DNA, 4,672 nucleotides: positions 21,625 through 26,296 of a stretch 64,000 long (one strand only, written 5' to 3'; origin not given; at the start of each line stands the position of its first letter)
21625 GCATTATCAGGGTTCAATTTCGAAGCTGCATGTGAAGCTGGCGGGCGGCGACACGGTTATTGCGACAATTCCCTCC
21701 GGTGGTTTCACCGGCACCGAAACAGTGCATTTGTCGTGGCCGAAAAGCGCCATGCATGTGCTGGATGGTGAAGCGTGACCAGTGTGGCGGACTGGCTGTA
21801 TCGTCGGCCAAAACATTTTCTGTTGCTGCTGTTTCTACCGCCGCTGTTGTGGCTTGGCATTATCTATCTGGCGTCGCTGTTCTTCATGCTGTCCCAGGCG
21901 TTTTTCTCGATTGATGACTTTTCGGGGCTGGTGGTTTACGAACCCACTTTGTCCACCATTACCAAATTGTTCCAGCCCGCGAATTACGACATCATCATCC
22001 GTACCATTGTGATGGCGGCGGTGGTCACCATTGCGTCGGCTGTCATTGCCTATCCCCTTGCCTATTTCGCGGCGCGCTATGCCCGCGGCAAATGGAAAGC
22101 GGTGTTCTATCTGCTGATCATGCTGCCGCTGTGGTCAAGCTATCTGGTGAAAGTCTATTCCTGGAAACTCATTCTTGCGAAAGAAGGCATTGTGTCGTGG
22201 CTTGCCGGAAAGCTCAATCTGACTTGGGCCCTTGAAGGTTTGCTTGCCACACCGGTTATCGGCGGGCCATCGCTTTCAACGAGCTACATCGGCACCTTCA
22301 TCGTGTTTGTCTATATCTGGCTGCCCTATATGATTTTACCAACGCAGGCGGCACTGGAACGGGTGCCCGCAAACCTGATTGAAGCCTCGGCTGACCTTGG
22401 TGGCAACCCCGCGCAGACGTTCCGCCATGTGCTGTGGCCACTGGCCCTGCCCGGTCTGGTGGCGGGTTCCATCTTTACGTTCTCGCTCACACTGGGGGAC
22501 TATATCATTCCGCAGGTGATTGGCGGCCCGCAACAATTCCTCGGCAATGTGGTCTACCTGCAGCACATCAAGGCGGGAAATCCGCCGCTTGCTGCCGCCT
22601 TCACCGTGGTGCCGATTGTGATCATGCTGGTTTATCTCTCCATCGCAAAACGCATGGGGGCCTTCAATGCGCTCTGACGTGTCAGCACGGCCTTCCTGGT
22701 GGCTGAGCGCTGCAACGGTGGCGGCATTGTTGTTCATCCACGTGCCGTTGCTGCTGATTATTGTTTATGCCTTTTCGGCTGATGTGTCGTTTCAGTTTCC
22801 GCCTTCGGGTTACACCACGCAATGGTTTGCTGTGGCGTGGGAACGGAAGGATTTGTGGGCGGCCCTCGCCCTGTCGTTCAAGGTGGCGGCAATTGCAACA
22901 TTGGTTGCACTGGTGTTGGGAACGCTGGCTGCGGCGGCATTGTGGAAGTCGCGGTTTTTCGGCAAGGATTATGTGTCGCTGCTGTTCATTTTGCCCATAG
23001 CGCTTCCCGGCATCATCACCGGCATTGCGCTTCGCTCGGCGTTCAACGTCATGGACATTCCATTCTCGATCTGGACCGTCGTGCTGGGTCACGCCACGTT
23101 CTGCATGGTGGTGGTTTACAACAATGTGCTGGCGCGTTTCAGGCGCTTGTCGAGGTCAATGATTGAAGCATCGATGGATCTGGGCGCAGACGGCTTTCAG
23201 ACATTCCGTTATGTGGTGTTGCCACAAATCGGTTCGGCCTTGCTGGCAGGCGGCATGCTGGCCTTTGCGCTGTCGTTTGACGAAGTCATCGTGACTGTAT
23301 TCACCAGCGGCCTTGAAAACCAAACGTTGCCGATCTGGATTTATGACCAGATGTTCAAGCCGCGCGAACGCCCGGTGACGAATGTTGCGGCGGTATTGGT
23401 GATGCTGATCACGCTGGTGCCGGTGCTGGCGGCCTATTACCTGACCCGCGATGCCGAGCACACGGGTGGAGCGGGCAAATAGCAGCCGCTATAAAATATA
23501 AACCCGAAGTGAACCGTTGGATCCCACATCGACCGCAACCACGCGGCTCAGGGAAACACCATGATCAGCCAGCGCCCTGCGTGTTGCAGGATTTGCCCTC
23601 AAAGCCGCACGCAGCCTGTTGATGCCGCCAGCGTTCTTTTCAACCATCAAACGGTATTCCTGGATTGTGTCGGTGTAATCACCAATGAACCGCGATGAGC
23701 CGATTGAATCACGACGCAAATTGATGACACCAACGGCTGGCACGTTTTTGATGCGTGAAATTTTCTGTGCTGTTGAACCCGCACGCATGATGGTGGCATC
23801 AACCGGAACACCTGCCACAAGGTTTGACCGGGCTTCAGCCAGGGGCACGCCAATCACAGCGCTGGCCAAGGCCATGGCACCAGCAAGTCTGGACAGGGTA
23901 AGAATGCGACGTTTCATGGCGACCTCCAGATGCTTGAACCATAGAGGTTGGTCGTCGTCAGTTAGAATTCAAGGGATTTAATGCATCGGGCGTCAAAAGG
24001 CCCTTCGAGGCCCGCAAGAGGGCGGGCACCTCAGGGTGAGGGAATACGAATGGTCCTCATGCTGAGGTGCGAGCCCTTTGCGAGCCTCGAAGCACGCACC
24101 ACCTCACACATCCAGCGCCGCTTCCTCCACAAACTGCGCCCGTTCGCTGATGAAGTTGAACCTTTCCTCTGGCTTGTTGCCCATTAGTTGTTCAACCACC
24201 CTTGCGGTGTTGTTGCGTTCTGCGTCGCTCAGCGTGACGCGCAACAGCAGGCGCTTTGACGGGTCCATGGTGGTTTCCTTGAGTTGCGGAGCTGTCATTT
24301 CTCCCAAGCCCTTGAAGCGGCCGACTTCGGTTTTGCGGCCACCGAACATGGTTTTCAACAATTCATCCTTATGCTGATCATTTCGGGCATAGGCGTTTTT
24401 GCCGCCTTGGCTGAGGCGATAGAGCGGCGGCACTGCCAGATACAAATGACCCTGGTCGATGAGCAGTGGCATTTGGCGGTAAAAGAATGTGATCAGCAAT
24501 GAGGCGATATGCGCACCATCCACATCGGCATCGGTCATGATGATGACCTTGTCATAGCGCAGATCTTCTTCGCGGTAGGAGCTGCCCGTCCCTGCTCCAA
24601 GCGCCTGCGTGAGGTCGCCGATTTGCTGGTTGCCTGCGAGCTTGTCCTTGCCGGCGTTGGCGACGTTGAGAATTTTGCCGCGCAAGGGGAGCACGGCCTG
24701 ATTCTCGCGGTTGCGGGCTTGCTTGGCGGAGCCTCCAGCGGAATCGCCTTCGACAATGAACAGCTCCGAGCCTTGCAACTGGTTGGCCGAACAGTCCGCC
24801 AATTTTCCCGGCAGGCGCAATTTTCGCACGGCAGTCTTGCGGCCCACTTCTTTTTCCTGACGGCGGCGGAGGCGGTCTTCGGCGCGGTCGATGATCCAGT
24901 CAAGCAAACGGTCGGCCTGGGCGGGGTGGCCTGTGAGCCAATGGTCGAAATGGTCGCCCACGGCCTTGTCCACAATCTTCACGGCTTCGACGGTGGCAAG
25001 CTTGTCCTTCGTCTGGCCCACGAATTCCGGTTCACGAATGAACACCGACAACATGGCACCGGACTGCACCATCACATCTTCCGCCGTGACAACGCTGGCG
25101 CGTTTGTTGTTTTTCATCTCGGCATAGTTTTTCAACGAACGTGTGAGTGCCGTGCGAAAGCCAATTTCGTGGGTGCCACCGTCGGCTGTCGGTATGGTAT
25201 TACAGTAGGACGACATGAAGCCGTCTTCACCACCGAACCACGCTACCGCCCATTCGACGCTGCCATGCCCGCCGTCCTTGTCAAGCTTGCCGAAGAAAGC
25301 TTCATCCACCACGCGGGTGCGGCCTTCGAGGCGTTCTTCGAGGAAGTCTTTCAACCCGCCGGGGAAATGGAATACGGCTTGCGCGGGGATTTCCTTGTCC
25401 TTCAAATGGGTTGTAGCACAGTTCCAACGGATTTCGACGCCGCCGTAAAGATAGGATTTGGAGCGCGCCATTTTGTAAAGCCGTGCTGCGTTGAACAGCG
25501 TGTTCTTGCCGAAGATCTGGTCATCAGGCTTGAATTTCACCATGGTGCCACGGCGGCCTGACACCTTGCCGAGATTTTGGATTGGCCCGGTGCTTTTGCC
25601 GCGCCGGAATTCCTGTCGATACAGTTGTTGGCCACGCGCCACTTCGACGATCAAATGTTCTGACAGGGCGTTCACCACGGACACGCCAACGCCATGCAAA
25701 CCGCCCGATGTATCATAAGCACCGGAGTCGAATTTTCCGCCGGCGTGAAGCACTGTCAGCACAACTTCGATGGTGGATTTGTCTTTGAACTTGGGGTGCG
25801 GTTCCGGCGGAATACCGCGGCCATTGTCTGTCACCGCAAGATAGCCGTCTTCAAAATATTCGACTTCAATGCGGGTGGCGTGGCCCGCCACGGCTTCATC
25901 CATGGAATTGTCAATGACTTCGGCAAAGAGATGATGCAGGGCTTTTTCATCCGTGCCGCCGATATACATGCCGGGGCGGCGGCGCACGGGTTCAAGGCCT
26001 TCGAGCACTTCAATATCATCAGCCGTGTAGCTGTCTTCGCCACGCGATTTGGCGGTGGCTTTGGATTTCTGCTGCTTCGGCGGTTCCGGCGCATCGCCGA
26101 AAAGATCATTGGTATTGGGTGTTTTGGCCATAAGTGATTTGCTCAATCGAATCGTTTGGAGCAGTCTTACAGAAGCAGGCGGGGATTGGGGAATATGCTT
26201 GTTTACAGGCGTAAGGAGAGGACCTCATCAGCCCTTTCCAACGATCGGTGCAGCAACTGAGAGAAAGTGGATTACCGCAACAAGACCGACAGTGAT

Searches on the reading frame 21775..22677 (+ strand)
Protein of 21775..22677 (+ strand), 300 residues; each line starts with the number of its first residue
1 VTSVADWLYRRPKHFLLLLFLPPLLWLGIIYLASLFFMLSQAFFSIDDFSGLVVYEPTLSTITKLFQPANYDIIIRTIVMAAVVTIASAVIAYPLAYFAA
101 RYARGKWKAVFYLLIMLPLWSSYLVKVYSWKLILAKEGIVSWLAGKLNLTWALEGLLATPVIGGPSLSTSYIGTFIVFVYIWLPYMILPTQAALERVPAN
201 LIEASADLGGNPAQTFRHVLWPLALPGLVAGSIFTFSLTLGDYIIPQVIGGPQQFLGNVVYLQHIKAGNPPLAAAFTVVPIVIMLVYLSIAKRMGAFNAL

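Call 13: search_protein_families(library=ncbifam, proteins=[window:21775-22677:+], max_evalue=0.00001)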
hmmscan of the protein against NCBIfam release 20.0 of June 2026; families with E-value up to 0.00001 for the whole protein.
window:21775-22677:+ (300 aa): 24 families
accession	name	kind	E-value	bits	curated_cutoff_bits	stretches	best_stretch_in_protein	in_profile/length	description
NF007044.0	PRK09497.1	equivalog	3e-39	135.2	348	1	25-291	17-271/285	spermidine/putrescine ABC transporter permease PotB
NF007963.0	PRK10683.1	equivalog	5.5e-35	121.3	489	1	12-287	36-301/317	putrescine ABC transporter permease PotH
NF043074.1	MMSYN1_0196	equivalog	2.1e-19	69.9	350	2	166-294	133-262/277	spermidine/putrescine ABC transporter permease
TIGR01581.1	Mo_ABC_porter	hypoth_equivalog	9.5e-17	61.2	210.3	1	61-286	10-221/225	ABC transporter permease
TIGR02141.1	modB_ABC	equivalog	3e-15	56.4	182.6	1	78-290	4-201/208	molybdate ABC transporter permease subunit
TIGR03262.1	PhnU2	equivalog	5.5e-15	55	593.25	1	24-290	11-252/546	putative 2-aminoethylphosphonate ABC transporter permease subunit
TIGR03226.1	PhnU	equivalog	1.6e-14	54.1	283.45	1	173-295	181-304/311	2-aminoethylphosphonate ABC transporter permease subunit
NF011624.0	PRK15050.1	equivalog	5.8e-14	51.9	247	1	16-287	24-278/297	2-aminoethylphosphonate ABC transporter permease subunit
NF007047.0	PRK09500.1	equivalog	7.2e-14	52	326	1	169-293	126-250/257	spermidine/putrescine ABC transporter permease PotC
NF043073.1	MMSYN1_0195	equivalog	1.4e-12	46.7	1250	1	179-286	135-240/1021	spermidine/putrescine ABC transporter permease/substrate-binding protein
NF006939.0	PRK09421.1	equivalog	8e-11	41.8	262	1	67-291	5-217/230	molybdate ABC transporter permease subunit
TIGR02138.1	phosphate_pstC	equivalog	7.9e-09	34.9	196.45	1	173-252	155-233/296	phosphate ABC transporter permease subunit PstC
TIGR02139.1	permease_CysT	equivalog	1.3e-08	34.7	246.1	1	168-259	129-220/265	sulfate ABC transporter permease subunit CysT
TIGR03255.1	PhnV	equivalog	1.5e-08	34.7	358.7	1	168-289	139-259/270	2-aminoethylphosphonate ABC transport system, membrane component PhnV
TIGR00969.1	3a0106s02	subfamily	1.7e-08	34.3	240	1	64-288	53-263/272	sulfate ABC transporter permease subunit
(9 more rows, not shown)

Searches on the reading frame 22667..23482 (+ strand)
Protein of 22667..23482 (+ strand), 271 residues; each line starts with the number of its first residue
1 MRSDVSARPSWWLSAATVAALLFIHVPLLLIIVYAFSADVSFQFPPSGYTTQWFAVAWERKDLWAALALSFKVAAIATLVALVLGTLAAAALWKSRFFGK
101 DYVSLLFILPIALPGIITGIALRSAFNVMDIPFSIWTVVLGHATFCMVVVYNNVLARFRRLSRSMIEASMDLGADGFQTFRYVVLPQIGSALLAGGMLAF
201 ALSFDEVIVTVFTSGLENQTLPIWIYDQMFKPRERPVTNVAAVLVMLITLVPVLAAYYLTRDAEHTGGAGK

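Call 16: search_protein_families(library=pfam, proteins=[window:22667-23482:+], max_evalue=1e-8)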
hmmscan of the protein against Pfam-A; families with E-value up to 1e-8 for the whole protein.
window:22667-23482:+ (271 aa): 1 family
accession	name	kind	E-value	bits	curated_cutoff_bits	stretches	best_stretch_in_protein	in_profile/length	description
PF00528.27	BPD_transp_1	-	2.3e-11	44.2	26.4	1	82-261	2-180/184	Binding-protein-dependent transport system inner membrane component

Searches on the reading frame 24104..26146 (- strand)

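Call 16: search_protein_families(library=pfam, proteins=[window:24104-26146:-], max_evalue=1e-8)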
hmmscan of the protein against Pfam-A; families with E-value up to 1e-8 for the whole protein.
window:24104-26146:- (680 aa): 4 families
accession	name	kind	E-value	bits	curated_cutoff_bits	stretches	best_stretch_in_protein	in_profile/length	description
PF00204.31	DNA_gyraseB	-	1.8e-44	151.7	27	1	264-433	1-172/173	DNA gyrase B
PF00986.26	DNA_gyraseB_C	-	1.3e-22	80.2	29.8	1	604-666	2-62/63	DNA gyrase B subunit, carboxyl terminus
PF01751.28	Toprim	-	7e-20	71.4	23.1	1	461-567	1-90/96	Toprim domain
PF02518.31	HATPase_c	-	6.4e-16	59.2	26.4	1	65-165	1-87/111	Histidine kinase-, DNA gyrase B-, and HSP90-like ATPase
